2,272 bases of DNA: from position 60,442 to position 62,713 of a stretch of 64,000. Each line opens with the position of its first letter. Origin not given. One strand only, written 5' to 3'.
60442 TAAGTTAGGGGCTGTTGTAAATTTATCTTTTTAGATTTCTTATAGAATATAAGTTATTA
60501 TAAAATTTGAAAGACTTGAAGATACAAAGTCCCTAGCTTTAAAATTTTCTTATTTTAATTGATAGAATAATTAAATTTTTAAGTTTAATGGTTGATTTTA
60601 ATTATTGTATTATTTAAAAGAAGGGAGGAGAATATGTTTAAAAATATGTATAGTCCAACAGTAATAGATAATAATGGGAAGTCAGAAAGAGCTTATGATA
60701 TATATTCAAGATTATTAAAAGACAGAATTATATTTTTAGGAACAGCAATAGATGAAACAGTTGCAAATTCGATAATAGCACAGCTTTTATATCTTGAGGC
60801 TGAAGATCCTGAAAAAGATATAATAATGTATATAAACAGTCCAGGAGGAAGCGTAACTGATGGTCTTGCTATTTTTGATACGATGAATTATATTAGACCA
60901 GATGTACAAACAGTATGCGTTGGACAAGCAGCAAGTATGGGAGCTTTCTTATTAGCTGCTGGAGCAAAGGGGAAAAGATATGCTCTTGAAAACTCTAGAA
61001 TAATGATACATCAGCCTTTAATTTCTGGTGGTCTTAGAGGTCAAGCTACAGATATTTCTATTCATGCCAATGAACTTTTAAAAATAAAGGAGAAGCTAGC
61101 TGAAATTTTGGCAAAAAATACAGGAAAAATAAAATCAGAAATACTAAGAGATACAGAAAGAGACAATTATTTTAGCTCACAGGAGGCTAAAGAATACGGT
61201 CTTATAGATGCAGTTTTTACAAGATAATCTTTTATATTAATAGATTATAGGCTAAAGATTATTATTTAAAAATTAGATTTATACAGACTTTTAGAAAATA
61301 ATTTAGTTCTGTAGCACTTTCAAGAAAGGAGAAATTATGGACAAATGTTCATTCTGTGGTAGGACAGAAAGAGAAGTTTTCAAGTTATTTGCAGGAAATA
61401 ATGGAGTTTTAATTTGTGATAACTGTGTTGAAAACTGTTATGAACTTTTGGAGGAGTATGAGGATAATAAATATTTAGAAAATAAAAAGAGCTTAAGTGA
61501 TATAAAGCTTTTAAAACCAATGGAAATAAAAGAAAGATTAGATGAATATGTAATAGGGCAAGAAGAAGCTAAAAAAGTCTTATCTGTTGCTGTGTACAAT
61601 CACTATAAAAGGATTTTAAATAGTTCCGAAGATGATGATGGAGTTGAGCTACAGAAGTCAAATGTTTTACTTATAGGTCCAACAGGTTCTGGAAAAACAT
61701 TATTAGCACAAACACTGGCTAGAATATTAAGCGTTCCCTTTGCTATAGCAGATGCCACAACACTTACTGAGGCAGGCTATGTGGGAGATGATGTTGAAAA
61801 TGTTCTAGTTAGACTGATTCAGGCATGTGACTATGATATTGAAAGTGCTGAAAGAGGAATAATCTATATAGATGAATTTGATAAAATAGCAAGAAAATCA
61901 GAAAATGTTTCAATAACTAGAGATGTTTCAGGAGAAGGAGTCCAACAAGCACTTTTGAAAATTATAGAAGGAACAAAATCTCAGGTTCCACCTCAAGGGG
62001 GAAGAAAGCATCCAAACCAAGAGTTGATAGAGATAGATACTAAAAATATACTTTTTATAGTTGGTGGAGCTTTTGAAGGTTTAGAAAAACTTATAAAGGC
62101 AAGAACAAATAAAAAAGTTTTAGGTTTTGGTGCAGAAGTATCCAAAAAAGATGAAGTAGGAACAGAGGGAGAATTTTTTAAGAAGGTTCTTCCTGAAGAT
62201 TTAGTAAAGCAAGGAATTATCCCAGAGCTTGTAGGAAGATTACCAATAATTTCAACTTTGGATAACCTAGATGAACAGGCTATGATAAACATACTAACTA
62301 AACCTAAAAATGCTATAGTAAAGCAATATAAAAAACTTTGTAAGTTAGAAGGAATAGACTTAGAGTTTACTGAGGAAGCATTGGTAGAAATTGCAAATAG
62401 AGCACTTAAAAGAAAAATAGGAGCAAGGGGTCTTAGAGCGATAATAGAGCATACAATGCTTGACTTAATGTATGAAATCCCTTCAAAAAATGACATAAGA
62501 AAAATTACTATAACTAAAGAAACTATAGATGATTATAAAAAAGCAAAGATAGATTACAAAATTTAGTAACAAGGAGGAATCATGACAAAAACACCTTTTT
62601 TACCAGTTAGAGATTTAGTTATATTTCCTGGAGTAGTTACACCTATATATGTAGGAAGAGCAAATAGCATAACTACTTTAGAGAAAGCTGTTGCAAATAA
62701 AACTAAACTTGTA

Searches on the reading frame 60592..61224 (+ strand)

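Call 53: search_protein_families(library=pfam, proteins=[window:60592-61224:+], max_evalue=0.0001)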
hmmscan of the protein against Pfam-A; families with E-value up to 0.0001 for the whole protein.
window:60592-61224:+ (211 aa): 1 family
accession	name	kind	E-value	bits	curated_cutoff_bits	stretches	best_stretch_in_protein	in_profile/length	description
PF00574.28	CLP_protease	-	2e-83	279.2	20.2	1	30-210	2-180/182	Clp protease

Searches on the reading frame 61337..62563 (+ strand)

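Call 53: search_protein_families(library=pfam, proteins=[window:61337-62563:+], max_evalue=0.0001)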
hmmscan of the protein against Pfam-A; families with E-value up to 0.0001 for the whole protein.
window:61337-62563:+ (409 aa): 9 families
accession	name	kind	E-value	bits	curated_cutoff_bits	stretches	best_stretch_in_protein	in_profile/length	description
PF07724.20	AAA_2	-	6.3e-32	111.3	27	1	106-305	2-166/166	AAA domain (Cdc48 subfamily)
PF06689.19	zf-C4_ClpX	-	7.2e-17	61.4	27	1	3-40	2-39/39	ClpX C4-type zinc finger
PF00004.35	AAA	-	2.7e-15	57.4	21.2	1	110-235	1-99/131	ATPase family associated with various cellular activities (AAA)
PF10431.15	ClpB_D2-small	-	2.6e-13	50.2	21.9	1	311-390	1-76/81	C-terminal, D2-small domain, of ClpB protein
PF07728.20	AAA_5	-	1.4e-06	28.8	22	1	109-186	1-80/139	AAA domain (dynein-related subfamily)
PF01078.27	Mg_chelatase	-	2.5e-06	27.5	20.3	0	108-132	23-47/207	Magnesium chelatase, subunit ChlI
PF05496.18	RuvB_N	-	2.3e-05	24.6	27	1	67-191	5-103/159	Holliday junction DNA helicase RuvB P-loop domain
PF00493.29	MCM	-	3.3e-05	23.6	23.3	1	65-189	19-138/224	MCM P-loop domain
PF13401.12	AAA_22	-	4.2e-05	24.3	27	0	106-184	4-96/130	AAA domain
